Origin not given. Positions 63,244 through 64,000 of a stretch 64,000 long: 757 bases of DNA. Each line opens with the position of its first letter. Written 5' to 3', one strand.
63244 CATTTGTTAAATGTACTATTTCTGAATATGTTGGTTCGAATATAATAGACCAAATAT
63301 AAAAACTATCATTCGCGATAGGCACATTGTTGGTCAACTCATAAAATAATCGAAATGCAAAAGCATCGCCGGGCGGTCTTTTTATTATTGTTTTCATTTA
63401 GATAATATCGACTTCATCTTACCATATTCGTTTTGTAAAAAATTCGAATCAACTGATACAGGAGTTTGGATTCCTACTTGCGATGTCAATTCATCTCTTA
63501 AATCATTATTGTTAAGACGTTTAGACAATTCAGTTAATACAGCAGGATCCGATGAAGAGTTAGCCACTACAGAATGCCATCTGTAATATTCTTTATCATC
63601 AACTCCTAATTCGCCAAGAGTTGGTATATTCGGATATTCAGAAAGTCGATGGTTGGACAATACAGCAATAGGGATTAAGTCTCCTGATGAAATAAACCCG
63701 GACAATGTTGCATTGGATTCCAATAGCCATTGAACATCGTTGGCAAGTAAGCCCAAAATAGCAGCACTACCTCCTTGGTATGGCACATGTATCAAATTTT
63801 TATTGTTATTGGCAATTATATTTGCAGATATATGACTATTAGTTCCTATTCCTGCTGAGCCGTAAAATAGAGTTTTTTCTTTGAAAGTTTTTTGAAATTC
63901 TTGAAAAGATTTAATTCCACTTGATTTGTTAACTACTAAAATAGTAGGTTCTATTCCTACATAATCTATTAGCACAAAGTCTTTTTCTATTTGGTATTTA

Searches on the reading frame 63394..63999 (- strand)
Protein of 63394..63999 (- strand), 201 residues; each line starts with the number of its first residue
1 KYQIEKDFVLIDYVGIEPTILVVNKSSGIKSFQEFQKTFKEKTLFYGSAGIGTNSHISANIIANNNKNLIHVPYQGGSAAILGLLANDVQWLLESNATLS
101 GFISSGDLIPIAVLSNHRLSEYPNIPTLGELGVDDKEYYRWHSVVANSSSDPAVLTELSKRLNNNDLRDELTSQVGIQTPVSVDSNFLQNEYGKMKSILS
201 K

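Call 5: search_protein_families(library=pfam, proteins=[window:63394-63999:-], max_evalue=0.01)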
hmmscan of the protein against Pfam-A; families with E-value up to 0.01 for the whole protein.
window:63394-63999:- (201 aa): 1 family
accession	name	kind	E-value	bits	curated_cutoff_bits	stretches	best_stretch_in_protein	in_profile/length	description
PF03401.19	TctC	-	3.2e-27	96.2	27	1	2-161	63-225/274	Tripartite tricarboxylate transporter family receptor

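Call 6: search_protein_families(library=phrogs, proteins=[window:63394-63999:-], max_evalue=0.001)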
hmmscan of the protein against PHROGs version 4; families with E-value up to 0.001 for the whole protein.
window:63394-63999:- (201 aa): 0 families

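Call 14: search_protein_families(library=ncbifam, proteins=[window:63394-63999:-], max_evalue=0.05)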
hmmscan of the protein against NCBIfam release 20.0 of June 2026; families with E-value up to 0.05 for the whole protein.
window:63394-63999:- (201 aa): 0 families
